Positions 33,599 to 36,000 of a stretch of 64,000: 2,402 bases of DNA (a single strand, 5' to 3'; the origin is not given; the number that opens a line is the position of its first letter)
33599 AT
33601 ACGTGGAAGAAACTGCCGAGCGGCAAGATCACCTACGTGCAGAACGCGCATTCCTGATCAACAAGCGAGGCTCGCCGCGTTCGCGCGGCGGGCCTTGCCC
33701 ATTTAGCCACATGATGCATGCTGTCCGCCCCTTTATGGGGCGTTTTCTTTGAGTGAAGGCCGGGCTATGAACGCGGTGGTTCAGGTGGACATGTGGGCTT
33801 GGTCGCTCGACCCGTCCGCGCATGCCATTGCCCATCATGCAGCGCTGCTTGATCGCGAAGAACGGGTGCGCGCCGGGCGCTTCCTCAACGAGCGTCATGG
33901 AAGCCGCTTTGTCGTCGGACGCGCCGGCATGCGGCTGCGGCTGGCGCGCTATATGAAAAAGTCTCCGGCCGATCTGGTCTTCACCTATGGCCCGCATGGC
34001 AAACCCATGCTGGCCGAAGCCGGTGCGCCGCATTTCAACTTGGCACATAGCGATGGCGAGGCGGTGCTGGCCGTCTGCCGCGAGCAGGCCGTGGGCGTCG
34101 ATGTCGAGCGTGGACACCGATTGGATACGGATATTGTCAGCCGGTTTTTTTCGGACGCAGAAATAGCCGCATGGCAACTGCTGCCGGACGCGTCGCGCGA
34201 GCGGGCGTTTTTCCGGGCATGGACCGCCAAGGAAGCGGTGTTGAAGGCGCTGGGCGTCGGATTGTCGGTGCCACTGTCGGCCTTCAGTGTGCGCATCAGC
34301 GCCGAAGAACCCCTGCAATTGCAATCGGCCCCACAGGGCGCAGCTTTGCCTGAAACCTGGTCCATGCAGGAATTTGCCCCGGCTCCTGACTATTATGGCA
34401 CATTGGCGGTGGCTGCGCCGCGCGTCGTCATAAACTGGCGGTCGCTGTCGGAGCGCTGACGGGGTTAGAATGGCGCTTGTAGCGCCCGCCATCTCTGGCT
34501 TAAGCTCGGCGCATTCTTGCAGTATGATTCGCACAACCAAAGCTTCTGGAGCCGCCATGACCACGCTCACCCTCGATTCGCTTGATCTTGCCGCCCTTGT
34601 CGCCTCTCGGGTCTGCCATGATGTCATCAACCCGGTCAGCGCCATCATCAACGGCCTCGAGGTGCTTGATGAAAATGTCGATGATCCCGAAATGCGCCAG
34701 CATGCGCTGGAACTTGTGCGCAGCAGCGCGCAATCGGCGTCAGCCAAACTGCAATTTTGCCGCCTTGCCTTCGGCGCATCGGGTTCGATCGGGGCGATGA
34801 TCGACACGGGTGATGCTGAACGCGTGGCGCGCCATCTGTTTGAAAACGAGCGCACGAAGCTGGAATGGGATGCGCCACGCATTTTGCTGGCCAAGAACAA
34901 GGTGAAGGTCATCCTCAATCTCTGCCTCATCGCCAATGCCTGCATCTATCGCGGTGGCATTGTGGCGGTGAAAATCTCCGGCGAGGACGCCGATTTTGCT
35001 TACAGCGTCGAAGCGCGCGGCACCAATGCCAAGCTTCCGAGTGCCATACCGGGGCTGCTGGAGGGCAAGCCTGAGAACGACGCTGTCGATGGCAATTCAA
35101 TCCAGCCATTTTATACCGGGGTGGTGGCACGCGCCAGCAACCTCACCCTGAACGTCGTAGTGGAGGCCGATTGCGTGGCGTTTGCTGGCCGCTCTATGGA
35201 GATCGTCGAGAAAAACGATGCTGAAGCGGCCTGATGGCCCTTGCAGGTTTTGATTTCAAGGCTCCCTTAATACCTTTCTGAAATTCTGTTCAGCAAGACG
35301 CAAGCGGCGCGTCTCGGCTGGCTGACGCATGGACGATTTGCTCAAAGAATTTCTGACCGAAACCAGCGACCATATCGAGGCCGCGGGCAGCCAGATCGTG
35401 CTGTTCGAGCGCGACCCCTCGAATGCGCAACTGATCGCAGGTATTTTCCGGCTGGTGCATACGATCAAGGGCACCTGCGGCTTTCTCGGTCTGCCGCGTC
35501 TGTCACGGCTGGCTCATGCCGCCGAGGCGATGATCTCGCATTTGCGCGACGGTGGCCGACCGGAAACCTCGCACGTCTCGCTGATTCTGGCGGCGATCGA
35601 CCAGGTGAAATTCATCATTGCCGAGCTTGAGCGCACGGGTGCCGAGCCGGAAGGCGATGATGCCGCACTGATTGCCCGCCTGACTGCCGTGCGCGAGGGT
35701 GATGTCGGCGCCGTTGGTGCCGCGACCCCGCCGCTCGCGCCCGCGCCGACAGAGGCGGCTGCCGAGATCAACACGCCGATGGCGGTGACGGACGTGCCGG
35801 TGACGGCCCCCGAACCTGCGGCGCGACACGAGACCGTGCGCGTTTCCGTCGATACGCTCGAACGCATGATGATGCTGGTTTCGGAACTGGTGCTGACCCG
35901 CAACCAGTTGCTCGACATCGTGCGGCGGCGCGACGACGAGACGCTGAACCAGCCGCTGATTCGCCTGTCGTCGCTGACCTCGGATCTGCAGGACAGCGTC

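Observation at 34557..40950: chpT sits directly upstream of, and co-oriented with, a receptor-less hybrid CheA-REC chemosensory cluster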

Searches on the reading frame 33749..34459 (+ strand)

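Call 3: search_protein_families(library=pfam, proteins=[window:33749-34459:+])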
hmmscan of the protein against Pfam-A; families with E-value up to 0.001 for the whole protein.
window:33749-34459:+ (236 aa): 2 families
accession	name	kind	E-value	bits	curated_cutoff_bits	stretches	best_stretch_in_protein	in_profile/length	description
PF01648.25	ACPS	-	4.9e-19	68.9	25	1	114-209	1-102/111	4'-phosphopantetheinyl transferase superfamily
PF22624.1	AASDHPPT_N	-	2.6e-07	31.2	27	1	21-108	4-96/100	4'-phosphopantetheinyl transferase, N-terminal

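Call 4: search_protein_families(library=ncbifam, proteins=[window:33749-34459:+])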
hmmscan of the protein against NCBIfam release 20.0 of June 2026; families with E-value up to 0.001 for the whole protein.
window:33749-34459:+ (236 aa): 6 families
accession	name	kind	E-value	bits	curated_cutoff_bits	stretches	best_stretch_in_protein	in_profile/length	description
NF042922.1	4PPT_HetI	equivalog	3.1e-41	141.2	370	1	12-225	18-228/235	4'-phosphopantetheinyl transferase HetI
NF007676.0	PRK10351.1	equivalog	6.6e-14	52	174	1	65-169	41-144/195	4'-phosphopantetheinyl transferase AcpT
TIGR00556.1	pantethn_trn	domain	1.3e-12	47.9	45.35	1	114-177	4-74/128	phosphopantetheine--protein transferase domain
NF047349.1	4PPT_AusB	equivalog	1.8e-11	43.9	225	1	54-181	41-161/205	aureusimine biosynthesis 4'-phosphopantetheinyl transferase AusB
TIGR00516.1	acpS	equivalog_domain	9.7e-05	22.7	59.8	1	124-187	21-82/125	holo-ACP synthase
NF011254.0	PRK14660.1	equivalog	0.00088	19.3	195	0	126-173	23-68/125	holo-[acyl-carrier-protein] synthase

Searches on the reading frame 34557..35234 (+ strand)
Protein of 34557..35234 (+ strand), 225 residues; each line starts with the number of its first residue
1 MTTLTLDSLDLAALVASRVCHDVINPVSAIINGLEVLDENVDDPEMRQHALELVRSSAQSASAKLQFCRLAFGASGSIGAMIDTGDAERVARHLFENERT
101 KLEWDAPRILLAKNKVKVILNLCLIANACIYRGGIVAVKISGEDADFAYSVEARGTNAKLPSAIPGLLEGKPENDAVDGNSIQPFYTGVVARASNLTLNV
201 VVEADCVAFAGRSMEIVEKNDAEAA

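Call 3: search_protein_families(library=pfam, proteins=[window:34557-35234:+])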
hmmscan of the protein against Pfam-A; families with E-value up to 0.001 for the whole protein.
window:34557-35234:+ (225 aa): 2 families
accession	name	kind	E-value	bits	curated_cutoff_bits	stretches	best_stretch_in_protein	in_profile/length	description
PF10090.15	HPTransfase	-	2e-32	112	22.9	1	84-204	1-121/123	Histidine phosphotransferase C-terminal domain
PF00512.31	HisKA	-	0.00071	20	26.9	0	16-62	6-51/66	His Kinase A (phospho-acceptor) domain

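Call 4: search_protein_families(library=ncbifam, proteins=[window:34557-35234:+])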
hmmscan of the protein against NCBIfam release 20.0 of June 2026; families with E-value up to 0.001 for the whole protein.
window:34557-35234:+ (225 aa): 2 families
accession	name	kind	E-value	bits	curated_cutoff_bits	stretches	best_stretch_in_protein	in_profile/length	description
NF046018.1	HisPtaseChptBrucRhz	equivalog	8.3e-83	276.9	240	1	3-210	3-209/211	histidine phosphotransferase ChpT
NF046025.1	HisPtaseChptCaul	equivalog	1.2e-56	191.4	225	1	10-210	3-201/204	histidine phosphotransferase ChpT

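Call 13: find_homologous_proteins(query=window:34557-35234:+)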
Query window:34557-35234:+ (225 aa): 2163 proteins with E <= 0.001 among 3406 candidates; the best 120 are listed.
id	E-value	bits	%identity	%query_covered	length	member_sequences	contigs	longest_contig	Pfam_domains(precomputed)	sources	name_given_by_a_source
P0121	2.7e-125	434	90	100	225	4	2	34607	PF10090.16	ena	-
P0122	3.4e-114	397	81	95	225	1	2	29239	PF10090.16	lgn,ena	-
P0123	6.5e-114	396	82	95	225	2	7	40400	PF10090.16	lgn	-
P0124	1.8e-111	388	80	100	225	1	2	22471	PF10090.16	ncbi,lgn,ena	-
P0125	6.5e-82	292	64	95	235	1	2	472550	PF10090.16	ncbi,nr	ncbi:MAG: histidine phosphotransferase [Hyphomicrobiales bacterium]|nr:histidine phosphotransferase 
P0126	7.1e-82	292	64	95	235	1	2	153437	PF10090.16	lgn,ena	-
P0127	1.2e-79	285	63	93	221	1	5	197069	PF10090.16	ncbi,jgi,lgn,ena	jgi:histidine phosphotransferase ChpT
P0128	1.6e-79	284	62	86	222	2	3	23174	PF10090.16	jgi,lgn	-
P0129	2.6e-77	277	64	92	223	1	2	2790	PF10090.16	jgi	-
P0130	3.2e-77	277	61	95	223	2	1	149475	PF10090.16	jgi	-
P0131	2.3e-76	274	59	100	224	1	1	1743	PF10090.16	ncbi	-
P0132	2.5e-76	274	63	93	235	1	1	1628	PF10090.16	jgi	jgi:histidine phosphotransferase ChpT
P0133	3.2e-76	273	63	86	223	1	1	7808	PF10090.16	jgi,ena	jgi:histidine phosphotransferase ChpT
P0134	3.5e-76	273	59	94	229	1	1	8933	PF10090.16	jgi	jgi:histidine phosphotransferase ChpT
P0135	4.8e-76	273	64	85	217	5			PF10090.16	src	-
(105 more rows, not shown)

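Call 15: find_related_loci(query=A1, collection=genome_contigs, flank=10000)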
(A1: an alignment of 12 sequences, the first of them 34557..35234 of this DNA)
Query A1 (225 aa) in genome_contigs; peptide patterns used: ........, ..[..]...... (x = any residue, [..] = any of these).
599 stretches matched a pattern (row limit reached: there are more); 575 encode a relative of the query (tblastn E <= 1e-3); the best 80 are kept; 80 distinct loci.
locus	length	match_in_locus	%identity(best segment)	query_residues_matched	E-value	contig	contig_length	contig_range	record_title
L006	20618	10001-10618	64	1-207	2e-82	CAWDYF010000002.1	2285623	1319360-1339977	MAG: uncultured Alphaproteobacteria bacterium isolate MFD05512.bin.1.212 genome assembly, contig: contig_6851, whole gen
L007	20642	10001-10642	64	1-214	4e-82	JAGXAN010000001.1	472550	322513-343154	MAG: Hyphomicrobiales bacterium isolate REEB78 contig-150_2, whole genome shotgun sequence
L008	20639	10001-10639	56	1-214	7e-79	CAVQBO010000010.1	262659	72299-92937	MAG: uncultured Alphaproteobacteria bacterium isolate MFD05377.bin.1.45 genome assembly, contig: contig_31182, whole gen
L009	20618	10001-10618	60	18-224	2e-78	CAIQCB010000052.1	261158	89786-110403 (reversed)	MAG: uncultured Methylocystaceae bacterium isolate LaPlata_bin-1156 genome assembly, contig: bin-1156:52/66, whole genom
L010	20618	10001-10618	64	1-207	2e-75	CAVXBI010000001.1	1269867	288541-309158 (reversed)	MAG: uncultured Alphaproteobacteria bacterium isolate MFD03399.bin.1.164 genome assembly, contig: contig_18700, whole ge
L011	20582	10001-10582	59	18-212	1e-74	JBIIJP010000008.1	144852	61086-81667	MAG: Methylocystis sp. isolate ME2001-10-09pf_3300042861_group1_bin143 Rohwer_bin1935_scaffold_52_c1, whole genome shotg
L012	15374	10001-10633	58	1-212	3e-74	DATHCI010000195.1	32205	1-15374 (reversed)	MAG TPA_asm: Methylocystis sp. isolate SMAG_U12363 k141_127172, whole genome shotgun sequence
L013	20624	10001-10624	57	1-209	6e-74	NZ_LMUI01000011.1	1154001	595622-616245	Methylocapsa sp. S129 NODE_16_length_1153917_cov_9.680222, whole genome shotgun sequence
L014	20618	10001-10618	62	1-207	1e-73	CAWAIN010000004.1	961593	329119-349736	MAG: uncultured proteobacterium isolate MFD02472.bin.1.50 genome assembly, contig: contig_34237, whole genome shotgun se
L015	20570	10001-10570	61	17-207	2e-72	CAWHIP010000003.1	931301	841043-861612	MAG: uncultured Alphaproteobacteria bacterium isolate MFD01689.bin.2.84 genome assembly, contig: contig_26504, whole gen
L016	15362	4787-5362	56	18-209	9e-72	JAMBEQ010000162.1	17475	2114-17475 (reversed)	MAG: Methylocystis sp. isolate bin.170_fp k127_6448346, whole genome shotgun sequence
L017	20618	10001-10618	61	1-207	6e-72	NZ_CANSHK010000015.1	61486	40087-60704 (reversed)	MAG: uncultured Methylovirgula sp. isolate SRR15510233_bin.35_metawrap_v1.3_MAG NODE.382_length_61486_cov_8_044066, whol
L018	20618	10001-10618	61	1-207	2e-71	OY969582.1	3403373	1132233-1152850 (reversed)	MAG: uncultured Alphaproteobacteria bacterium isolate MFD05512.bin.c.11 genome assembly, chromosome: 1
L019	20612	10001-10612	59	5-209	8e-71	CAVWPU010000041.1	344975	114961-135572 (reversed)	MAG: uncultured Alphaproteobacteria bacterium isolate MFD04540.bin.2.78 genome assembly, contig: contig_7167, whole geno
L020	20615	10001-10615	60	1-207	3e-70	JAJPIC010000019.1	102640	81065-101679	MAG: Beijerinckiaceae bacterium isolate Centralia_MAG_244 k107_10249942, whole genome shotgun sequence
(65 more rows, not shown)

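Call 64: search_solved_structures(query=window:34557-35234:+, show_alignments=2)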
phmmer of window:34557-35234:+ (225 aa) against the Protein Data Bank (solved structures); distinct sequences matched with E-value up to 0.001: 4.
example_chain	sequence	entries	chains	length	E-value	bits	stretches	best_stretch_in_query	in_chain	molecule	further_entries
4qpj_A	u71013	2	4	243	4.1e-54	186.3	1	4-210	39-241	Phosphotransferase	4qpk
4fmt_A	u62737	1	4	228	1.4e-30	109.4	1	8-207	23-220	ChpT protein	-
4fpp_A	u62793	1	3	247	1.9e-30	109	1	8-207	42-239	phosphotransferase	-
6n4n_C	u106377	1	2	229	0.00029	23.5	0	18-62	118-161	Rosetta-designed danoprevir/NS3a complex reader 2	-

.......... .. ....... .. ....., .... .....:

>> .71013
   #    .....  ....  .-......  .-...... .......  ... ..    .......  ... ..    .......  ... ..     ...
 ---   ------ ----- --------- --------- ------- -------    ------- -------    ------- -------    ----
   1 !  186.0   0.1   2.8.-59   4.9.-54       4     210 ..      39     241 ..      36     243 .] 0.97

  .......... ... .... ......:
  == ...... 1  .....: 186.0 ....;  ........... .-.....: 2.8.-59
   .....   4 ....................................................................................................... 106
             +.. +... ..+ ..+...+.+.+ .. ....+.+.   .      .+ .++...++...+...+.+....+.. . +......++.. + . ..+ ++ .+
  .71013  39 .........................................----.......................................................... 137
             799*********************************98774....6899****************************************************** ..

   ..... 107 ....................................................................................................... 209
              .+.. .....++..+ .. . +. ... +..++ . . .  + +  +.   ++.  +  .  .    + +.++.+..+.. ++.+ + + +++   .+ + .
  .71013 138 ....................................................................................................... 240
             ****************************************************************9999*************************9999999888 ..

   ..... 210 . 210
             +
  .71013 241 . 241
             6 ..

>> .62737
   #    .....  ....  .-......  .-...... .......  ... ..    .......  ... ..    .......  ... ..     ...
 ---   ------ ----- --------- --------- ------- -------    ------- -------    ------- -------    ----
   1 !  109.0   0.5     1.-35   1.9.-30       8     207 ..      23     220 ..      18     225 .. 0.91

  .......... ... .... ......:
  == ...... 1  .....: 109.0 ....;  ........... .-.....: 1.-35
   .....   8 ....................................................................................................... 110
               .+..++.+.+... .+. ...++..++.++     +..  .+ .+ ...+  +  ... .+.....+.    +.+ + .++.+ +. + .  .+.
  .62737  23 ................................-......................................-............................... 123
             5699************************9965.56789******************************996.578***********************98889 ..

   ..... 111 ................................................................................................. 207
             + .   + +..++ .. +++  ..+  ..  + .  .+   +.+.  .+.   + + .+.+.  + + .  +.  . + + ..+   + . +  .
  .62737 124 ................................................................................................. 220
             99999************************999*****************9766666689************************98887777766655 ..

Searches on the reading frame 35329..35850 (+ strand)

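Call 32: search_protein_families(library=pfam, proteins=[window:35329-35850:+], max_evalue=1)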
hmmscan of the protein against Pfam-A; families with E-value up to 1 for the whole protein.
window:35329-35850:+ (174 aa): 2 families
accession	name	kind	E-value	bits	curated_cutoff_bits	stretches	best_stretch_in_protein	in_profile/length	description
PF01627.28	Hpt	-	2.4e-15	57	24.6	1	3-93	1-81/84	Hpt domain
PF16479.10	DUF5056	-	0.024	15.4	28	1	2-90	2-91/93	Domain of unknown function (DUF5056)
